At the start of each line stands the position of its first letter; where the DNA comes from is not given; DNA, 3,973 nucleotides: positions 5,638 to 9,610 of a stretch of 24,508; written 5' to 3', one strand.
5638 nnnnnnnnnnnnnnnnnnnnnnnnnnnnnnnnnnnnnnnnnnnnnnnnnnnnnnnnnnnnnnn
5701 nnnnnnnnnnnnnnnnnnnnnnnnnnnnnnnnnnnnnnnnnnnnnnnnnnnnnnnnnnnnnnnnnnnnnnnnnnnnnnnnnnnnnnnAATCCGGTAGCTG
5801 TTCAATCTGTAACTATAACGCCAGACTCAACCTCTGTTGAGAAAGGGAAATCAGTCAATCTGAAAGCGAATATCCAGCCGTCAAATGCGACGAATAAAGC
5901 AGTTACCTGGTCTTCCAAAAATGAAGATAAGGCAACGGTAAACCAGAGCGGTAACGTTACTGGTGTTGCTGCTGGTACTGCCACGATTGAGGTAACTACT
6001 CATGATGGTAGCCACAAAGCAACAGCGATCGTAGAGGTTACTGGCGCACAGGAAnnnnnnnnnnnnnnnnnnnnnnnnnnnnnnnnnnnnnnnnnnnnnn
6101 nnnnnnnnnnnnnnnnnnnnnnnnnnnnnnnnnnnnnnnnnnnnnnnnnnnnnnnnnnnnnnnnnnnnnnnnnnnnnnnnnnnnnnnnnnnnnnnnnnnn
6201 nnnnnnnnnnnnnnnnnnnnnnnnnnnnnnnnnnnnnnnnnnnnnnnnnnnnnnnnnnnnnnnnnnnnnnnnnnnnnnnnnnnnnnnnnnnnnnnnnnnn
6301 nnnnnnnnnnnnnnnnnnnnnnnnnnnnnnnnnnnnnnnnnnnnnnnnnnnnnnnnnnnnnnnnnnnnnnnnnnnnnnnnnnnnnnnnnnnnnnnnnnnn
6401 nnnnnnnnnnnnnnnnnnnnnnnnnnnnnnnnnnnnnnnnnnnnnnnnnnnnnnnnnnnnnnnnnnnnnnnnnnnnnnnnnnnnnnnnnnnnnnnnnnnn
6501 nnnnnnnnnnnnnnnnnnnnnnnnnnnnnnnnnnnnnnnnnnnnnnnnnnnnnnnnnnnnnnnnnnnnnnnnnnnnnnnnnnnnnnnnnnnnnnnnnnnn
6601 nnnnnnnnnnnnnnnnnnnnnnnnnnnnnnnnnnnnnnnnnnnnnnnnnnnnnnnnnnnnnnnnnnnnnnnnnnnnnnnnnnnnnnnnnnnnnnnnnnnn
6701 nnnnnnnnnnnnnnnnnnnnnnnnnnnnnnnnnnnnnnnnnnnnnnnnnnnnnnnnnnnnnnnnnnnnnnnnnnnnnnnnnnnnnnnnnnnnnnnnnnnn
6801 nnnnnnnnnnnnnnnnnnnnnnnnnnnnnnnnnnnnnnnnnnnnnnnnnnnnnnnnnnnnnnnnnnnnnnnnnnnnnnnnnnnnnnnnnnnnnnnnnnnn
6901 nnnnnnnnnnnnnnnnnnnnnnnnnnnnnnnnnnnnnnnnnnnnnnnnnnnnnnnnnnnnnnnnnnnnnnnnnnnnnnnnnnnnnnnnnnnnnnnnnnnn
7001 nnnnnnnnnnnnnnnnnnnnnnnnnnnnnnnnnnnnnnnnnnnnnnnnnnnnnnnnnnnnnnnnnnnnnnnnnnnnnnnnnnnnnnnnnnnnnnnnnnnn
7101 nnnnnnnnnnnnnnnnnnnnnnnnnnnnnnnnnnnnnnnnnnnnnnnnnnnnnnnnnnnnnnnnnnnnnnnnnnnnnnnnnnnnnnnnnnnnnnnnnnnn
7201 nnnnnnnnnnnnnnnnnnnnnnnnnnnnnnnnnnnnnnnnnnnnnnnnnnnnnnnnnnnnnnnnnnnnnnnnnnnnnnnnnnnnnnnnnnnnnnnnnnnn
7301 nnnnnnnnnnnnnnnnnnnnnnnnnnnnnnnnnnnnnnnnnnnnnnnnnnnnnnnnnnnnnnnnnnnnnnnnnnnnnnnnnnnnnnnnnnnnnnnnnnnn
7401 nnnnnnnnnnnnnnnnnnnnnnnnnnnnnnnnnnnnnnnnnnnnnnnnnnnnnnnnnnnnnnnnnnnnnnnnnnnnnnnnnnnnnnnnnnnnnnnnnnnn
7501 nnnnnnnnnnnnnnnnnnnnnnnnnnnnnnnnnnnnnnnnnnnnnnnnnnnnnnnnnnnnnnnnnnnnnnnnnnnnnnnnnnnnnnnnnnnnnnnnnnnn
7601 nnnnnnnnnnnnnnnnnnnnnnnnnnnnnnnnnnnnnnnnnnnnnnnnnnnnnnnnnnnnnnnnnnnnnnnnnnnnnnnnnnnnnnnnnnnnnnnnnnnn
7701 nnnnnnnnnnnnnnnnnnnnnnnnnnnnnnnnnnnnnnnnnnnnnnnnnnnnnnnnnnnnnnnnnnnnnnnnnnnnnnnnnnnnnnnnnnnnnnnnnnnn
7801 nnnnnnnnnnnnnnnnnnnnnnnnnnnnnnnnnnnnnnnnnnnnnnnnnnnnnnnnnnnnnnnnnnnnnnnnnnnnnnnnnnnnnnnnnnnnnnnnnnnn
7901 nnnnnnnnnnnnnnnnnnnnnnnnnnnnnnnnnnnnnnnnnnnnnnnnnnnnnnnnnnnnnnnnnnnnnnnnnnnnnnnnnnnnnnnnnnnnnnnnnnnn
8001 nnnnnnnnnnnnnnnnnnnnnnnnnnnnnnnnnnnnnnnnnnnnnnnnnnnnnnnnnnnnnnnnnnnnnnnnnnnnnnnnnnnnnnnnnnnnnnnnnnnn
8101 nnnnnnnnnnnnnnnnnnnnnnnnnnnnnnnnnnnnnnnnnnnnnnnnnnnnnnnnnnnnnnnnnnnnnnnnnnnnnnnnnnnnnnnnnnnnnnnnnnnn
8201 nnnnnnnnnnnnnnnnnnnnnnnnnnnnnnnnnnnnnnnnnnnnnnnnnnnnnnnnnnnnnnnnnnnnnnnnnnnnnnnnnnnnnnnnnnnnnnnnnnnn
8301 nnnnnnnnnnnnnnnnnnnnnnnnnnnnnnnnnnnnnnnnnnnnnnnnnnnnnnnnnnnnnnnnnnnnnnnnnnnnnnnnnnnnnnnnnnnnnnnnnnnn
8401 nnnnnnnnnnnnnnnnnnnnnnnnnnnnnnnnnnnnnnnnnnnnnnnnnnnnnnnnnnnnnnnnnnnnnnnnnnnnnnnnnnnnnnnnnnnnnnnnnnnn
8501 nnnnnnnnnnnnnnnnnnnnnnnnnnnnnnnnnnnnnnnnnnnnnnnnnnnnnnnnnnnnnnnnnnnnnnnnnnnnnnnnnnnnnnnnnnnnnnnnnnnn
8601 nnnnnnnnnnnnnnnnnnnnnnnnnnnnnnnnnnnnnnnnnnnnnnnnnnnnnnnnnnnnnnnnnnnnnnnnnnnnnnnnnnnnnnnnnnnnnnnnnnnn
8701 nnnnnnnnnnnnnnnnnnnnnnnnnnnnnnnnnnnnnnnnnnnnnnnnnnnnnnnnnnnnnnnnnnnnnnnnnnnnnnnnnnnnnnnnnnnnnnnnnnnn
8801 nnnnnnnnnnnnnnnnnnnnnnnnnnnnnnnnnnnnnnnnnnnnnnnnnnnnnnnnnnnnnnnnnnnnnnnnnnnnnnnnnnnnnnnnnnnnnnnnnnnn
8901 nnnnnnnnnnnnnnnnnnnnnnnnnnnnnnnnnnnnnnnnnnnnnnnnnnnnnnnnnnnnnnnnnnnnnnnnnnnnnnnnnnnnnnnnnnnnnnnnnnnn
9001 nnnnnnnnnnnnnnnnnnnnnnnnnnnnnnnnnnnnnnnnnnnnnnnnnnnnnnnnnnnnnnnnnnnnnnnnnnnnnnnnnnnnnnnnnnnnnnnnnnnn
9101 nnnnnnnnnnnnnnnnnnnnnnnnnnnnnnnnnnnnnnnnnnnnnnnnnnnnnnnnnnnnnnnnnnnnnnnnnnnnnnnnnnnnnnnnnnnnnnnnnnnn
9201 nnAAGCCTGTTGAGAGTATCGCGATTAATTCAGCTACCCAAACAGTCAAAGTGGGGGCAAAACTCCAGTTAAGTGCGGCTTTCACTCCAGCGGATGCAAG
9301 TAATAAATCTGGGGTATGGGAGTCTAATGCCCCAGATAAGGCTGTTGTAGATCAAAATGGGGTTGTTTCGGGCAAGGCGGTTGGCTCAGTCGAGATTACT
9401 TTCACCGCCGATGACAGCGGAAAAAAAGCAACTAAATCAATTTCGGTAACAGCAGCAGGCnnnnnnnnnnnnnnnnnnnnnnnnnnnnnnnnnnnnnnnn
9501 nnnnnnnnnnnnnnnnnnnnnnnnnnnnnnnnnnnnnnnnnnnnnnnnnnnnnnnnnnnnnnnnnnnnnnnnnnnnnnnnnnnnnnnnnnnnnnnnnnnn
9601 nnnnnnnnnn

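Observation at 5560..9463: Ig-like domains on both capsid-associated and tail tube proteins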

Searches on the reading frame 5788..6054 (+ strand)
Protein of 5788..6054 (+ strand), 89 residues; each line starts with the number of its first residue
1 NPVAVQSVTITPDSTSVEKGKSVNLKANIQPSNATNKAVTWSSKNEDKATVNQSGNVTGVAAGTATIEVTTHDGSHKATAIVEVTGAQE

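Call 13: search_dna_similar(query=window:5788-6054:+, collection=phages, mode=protein, max_rows=60, max_evalue=0.001)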
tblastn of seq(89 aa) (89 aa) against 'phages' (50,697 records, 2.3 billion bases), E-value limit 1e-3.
Records with a match: 1719; places in all: 2234; records where one place covers at least 80% of the query: 1534.
Best place of each record, by identity: 80-90% 2; 60-80% 8; <60% 1709.
By first word of the organism name: Staphylococcus 418; Salmonella 328; Escherichia 308; Klebsiella 156; Enterococcus 89; Pseudomonas 66; Erwinia 45; Lactococcus 44; Stenotrophomonas 24; Bacteriophage 19; and 43 more.
By host as written in the record: - 214; Staphylococcus aureus 151; Escherichia coli 126; Klebsiella pneumoniae 56; Salmonella enterica subsp. enterica serovar Enteritidis PT1 48; Salmonella enterica 43; Salmonella sp. 29; Salmonella enterica subsp. enterica serovar Typhimurium 25; and 461 more.
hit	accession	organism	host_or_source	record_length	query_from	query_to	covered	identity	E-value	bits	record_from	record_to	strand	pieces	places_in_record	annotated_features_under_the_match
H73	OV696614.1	Escherichia phage Cyrano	-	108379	1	85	96%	84.7%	7e-39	141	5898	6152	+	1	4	Ig-lke domain containing protein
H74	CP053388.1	Escherichia phage CMS-2020a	Escherichia coli strain SCU-107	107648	1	85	96%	84.7%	7e-39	141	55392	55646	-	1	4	record has no annotation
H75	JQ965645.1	Salmonella phage SSU5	Salmonella enterica subsp. enterica ...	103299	2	85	94%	77.4%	4e-35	130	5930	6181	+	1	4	putative Ig-like domain-containing protein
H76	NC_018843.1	Salmonella phage SSU5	Salmonella enterica subsp. enterica ...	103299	2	85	94%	77.4%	4e-35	130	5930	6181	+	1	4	structural protein with Ig domain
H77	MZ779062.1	Klebsiella phage pJN2-26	horse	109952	3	87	96%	61.6%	2e-21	92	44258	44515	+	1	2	putative Ig-like domain containing protein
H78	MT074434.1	Salmonella phage emiel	Salmonella enterica subsp. enterica ...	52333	2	89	99%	53.4%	3e-16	77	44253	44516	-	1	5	hypothetical protein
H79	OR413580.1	Salmonella phage SPLA2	Salmonella enterica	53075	2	85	94%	56.0%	2e-16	78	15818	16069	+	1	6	structural protein with Ig domain protein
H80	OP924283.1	Salmonella phage vB_Si_GLBO_sp8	Salmonella enterica subsp. enterica ...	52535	2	85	94%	56.0%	2e-16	77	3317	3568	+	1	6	record has no annotation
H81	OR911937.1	Escherichia phage vB_EcoM_SD350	Escherichia coli LCU-Ecoli405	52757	2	85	94%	56.0%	5e-16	76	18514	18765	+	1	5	Ig-like domain-containing protein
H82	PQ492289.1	Klebsiella phage vB_KpnS_p4727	Klebsiella pneumoniae 4727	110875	3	77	84%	61.8%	1e-18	84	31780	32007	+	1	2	record has no annotation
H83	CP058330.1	Klebsiella phage vB_Kpn_1825-KPC53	Klebsiella pneumoniae subsp. pneumoniae ...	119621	3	77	84%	61.8%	1e-18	84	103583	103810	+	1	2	record has no annotation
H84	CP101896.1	Klebsiella phage GArcari-2022b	Klebsiella pneumoniae strain 4011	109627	3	77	84%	61.8%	1e-18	84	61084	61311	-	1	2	record has no annotation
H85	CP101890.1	Klebsiella phage GArcari-2022a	Klebsiella pneumoniae strain 9362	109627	3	77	84%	61.8%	1e-18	84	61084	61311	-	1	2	record has no annotation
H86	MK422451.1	Klebsiella phage ST13-OXA48phi12.3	Klebsiella pneumoniae ST13-OXA48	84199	3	77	84%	61.8%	1e-18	84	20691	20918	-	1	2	tail tube protein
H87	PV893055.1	Escherichia phage vB_EcoBD_211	Escherichia coli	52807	2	85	94%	54.8%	5e-16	76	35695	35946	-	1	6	record has no annotation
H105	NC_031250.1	Salmonella phage BP63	Salmonella enterica Infantis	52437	2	85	94%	54.8%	1e-15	76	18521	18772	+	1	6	structural protein with Ig domain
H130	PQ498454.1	Stenotrophomonas phage SBP1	Stenotrophomonas maltophilia B28B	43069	2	85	94%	52.4%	2e-18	83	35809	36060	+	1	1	tail tube protein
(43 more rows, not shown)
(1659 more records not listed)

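Call 28: get_annotated_region(hit=H105, flank=2500)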
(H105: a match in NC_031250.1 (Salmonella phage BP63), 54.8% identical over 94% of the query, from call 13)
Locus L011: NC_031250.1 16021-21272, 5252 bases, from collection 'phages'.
description: Salmonella phage BP63, complete genome.
organism: Salmonella phage BP63 (NCBI taxid 1543205)
taxonomy: Viruses; Duplodnaviria; Heunggongvirae; Uroviricota; Caudoviricetes; Rosemountvirus; Rosemountvirus BP63
host: Salmonella enterica Infantis; source: sewage; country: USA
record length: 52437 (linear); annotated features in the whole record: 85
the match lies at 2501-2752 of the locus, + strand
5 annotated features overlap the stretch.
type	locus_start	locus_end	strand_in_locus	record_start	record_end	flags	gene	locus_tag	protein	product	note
CDS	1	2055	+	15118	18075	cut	-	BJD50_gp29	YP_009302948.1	tail protein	-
regulatory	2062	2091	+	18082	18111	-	-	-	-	promoter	similar to TTGACA(N15-18)TATAAT with 2bp mismatch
CDS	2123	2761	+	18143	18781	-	-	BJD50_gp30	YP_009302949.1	structural protein with Ig domain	-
CDS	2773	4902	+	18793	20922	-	-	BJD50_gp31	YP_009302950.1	major tail protein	-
CDS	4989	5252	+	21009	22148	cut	-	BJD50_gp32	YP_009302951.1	tail sheath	-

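Call 30: get_annotated_region(hit=H130, flank=1500)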
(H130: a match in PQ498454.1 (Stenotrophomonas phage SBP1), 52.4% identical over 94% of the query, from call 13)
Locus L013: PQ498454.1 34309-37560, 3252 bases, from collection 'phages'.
description: Stenotrophomonas phage SBP1, complete genome.
organism: Stenotrophomonas phage SBP1 (NCBI taxid 3162005)
taxonomy: Viruses
host: Stenotrophomonas maltophilia B28B; source: influent wastewater; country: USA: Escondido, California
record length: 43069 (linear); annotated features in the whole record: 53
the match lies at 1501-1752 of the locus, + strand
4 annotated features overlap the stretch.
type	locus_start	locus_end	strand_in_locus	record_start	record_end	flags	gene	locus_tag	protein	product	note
CDS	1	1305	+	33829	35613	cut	-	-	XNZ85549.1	terminase large subunit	Gp19, DNA packaging; rasttk_feature_creation_tool=prodigal; rasttk_feature_annotation_tool=annotate_proteins_km er_v2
CDS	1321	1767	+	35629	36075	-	-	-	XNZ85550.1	tail tube protein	rasttk_feature_creation_tool=prodigal; rasttk_feature_annotation_tool=annotate_proteins_si milarity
CDS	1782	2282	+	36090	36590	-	-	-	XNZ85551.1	lysozyme R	rasttk_feature_creation_tool=prodigal; rasttk_feature_annotation_tool=annotate_proteins_km er_v2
CDS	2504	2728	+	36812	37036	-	-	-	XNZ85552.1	hypothetical protein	rasttk_feature_creation_tool=prodigal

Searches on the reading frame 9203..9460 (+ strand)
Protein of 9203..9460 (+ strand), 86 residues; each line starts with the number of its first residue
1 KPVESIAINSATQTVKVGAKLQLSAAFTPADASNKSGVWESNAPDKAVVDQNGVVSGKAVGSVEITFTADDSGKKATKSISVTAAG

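Call 12: search_dna_similar(query=window:9203-9460:+, collection=phages, mode=protein, max_rows=60, max_evalue=0.001)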
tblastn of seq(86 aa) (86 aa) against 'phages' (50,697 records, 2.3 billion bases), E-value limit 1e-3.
Records with a match: 375; places in all: 513; records where one place covers at least 80% of the query: 349.
Best place of each record, by identity: 60-80% 6; <60% 369.
By first word of the organism name: Salmonella 81; Escherichia 78; Enterococcus 42; Erwinia 30; Klebsiella 24; Mycobacterium 18; Stenotrophomonas 10; Lactobacillus 10; Lactococcus 9; Pseudomonas 8; and 22 more.
By host as written in the record: - 32; Escherichia coli 31; Salmonella enterica subsp. enterica serovar Enteritidis PT1 14; Mycobacterium smegmatis mc2 155 13; Erwinia amylovora 11; Stenotrophomonas maltophilia 10; Salmonella sp. 9; Klebsiella pneumoniae 9; and 147 more.
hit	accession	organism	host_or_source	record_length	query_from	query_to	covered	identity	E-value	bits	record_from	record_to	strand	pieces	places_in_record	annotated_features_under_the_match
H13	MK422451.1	Klebsiella phage ST13-OXA48phi12.3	Klebsiella pneumoniae ST13-OXA48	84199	1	85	99%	69.4%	3e-31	119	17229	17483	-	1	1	Ig domain-containing protein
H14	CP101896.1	Klebsiella phage GArcari-2022b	Klebsiella pneumoniae strain 4011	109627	1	85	99%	69.4%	3e-31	119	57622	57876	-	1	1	record has no annotation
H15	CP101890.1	Klebsiella phage GArcari-2022a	Klebsiella pneumoniae strain 9362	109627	1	85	99%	69.4%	3e-31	119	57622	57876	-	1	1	record has no annotation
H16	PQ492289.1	Klebsiella phage vB_KpnS_p4727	Klebsiella pneumoniae 4727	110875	1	85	99%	69.4%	3e-31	119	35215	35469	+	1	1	record has no annotation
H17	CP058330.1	Klebsiella phage vB_Kpn_1825-KPC53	Klebsiella pneumoniae subsp. pneumoniae ...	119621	1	85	99%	69.4%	3e-31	119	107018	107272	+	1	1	record has no annotation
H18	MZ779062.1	Klebsiella phage pJN2-26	horse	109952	1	85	99%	68.2%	1e-30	118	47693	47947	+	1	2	putative Ig-like domain containing protein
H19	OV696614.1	Escherichia phage Cyrano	-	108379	1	85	99%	51.8%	2e-20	89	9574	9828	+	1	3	Tail protein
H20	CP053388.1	Escherichia phage CMS-2020a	Escherichia coli strain SCU-107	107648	1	85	99%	50.6%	1e-19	86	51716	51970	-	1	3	record has no annotation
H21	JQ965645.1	Salmonella phage SSU5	Salmonella enterica subsp. enterica ...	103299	1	85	99%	50.6%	2e-19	86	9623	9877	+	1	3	putative Ig-like domain-containing protein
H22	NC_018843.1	Salmonella phage SSU5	Salmonella enterica subsp. enterica ...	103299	1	85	99%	50.6%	2e-19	86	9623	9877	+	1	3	Ig domain containing protein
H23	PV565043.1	Pseudomonas phage Holyagarpour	Pseudomonas putida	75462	2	84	97%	48.2%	7e-10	59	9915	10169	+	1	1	structural protein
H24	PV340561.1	Escherichia phage PhiR41_1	Escherichia coli str. K-12 substr. ...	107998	1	82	95%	47.6%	1e-14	72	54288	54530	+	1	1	hypothetical protein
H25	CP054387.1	Escherichia phage CMS-2020a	Escherichia coli strain SCU-175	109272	1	82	95%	47.6%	1e-14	72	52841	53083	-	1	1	record has no annotation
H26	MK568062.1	Salmonella phage LSE7621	Salmonella enterica serovar Enteritidis ...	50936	2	84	97%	46.4%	1e-5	47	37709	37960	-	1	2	hypothetical protein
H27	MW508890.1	Phage PEA2-3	Escherichia coli EA2-3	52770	2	84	97%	46.4%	1e-5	47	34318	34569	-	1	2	hypothetical protein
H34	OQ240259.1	Latilactobacillus phage TMW 1.1447 P1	Latilactobacillus curvatus TMW 1.1447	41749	1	85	99%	43.5%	9e-13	67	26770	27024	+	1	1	hypothetical protein | putative major tail protein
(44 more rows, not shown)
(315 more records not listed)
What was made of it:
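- More than 45 unrelated phage records beat the in-genome pair (calls 12, 13).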

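Call 29: get_annotated_region(hit=H23, flank=1500)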
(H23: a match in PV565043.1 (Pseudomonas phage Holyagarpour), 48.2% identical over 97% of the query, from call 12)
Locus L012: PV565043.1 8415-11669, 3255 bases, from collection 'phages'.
description: Pseudomonas phage Holyagarpour, complete genome.
organism: Pseudomonas phage Holyagarpour (NCBI taxid 3418343)
taxonomy: Viruses
host: Pseudomonas putida; source: soil; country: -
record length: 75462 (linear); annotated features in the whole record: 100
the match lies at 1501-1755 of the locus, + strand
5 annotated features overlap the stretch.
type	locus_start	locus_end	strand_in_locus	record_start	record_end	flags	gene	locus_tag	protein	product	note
CDS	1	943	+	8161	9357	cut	-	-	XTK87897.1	RNA polymerase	-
CDS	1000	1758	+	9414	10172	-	-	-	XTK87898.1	structural protein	with Ig domain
CDS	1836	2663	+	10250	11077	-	-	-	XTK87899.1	ATP-dependent CLP protease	-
CDS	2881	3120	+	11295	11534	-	-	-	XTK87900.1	hypothetical protein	-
CDS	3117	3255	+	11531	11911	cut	-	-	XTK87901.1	HNH endonuclease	-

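Call 31: get_annotated_region(hit=H34, flank=1500)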
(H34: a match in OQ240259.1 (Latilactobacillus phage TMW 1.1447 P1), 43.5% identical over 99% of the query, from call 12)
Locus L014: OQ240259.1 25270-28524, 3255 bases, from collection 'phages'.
description: Latilactobacillus phage TMW 1.1447 P1, complete genome.
organism: Latilactobacillus phage TMW 1.1447 P1 (NCBI taxid 3027588)
taxonomy: Viruses; Duplodnaviria; Heunggongvirae; Uroviricota; Caudoviricetes
host: Latilactobacillus curvatus TMW 1.1447; source: virions isolated from purified post-induction lysate of Latilactobacillus curvatus TMW 1.1447; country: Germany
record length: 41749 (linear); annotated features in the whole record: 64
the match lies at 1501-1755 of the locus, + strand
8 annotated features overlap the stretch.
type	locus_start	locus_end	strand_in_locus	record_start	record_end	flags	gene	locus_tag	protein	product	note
CDS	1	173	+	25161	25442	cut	-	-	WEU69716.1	hypothetical protein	-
CDS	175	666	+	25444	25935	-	-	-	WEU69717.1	neck protein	-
CDS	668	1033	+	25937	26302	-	-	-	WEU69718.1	hypothetical protein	-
CDS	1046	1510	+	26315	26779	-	-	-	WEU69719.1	putative major tail protein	-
CDS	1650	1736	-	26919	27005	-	-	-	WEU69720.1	hypothetical protein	-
CDS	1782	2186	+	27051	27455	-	-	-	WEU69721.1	hypothetical protein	-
CDS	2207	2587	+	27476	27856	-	-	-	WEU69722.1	hypothetical protein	-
CDS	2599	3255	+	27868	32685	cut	-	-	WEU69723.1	tail length tape-measure protein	-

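Call 39: find_homologous_proteins(query=window:9203-9460:+, max_evalue=0.00001)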
Query seq(86 aa): 4 candidates shared short words with the query, none scored E <= 0.00001.
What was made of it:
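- Tried and rejected: A database search with the 86-aa tail Ig domain alone found nothing, because the word index is too coarse for so short a query (call 39).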
